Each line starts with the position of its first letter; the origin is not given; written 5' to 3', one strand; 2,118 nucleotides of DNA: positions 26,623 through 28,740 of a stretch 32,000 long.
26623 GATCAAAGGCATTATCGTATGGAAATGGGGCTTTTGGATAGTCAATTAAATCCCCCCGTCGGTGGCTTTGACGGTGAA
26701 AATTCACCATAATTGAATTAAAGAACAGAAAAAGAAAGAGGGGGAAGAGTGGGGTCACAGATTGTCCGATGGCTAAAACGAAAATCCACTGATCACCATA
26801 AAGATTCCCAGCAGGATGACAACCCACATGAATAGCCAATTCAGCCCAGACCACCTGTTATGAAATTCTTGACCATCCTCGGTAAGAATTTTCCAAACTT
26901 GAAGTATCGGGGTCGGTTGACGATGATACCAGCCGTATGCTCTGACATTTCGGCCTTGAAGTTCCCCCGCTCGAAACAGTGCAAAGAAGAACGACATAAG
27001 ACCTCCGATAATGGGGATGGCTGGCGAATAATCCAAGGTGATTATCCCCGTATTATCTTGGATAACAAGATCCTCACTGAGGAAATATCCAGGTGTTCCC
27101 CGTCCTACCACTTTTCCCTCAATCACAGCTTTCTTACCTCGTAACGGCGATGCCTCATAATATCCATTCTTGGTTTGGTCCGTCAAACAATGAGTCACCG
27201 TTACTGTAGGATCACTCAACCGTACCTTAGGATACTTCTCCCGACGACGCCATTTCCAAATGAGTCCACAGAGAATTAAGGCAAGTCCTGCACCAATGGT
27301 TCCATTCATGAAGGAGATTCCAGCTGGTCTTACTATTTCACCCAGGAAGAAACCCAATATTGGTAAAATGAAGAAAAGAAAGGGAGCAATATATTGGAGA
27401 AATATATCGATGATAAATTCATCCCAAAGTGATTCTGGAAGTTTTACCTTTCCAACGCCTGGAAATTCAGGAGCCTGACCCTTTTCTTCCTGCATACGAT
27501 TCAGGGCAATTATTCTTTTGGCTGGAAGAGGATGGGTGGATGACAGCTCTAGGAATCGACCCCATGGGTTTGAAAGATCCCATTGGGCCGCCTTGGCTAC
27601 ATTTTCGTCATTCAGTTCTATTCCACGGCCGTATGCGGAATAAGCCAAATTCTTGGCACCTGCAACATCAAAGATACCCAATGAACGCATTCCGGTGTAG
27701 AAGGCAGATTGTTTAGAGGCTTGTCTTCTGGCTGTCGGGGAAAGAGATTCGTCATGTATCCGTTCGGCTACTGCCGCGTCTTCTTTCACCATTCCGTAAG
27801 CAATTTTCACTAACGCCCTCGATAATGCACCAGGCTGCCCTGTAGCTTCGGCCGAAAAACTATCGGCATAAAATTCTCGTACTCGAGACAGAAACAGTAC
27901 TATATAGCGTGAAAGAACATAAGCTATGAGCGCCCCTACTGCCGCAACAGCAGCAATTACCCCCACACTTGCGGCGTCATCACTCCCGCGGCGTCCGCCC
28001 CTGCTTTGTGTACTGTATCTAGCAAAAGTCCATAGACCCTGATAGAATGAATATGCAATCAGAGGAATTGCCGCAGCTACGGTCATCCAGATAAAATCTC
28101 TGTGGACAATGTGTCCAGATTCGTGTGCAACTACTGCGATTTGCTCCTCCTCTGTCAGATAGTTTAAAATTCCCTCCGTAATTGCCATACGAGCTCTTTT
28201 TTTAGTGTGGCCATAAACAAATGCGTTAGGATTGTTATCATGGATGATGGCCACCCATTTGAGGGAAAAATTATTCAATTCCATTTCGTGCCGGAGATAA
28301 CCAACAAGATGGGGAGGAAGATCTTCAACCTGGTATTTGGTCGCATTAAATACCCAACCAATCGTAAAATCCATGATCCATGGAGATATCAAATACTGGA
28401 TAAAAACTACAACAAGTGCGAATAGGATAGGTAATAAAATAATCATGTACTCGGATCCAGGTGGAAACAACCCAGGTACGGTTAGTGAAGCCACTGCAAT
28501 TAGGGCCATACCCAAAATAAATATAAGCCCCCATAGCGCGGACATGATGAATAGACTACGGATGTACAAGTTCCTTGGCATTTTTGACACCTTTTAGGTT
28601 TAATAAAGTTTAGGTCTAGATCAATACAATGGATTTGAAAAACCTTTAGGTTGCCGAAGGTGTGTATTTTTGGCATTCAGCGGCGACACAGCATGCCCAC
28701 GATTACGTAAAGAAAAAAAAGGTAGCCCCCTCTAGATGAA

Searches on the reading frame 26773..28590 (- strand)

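Call 55: search_protein_families(library=pfam, proteins=[window:26773-28590:-], max_evalue=0.001)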
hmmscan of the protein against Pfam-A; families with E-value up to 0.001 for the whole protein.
window:26773-28590:- (605 aa): 1 family
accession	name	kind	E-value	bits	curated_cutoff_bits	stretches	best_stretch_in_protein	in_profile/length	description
PF01435.24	Peptidase_M48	-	1.8e-28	100.1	20.3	1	112-365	27-184/186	Peptidase family M48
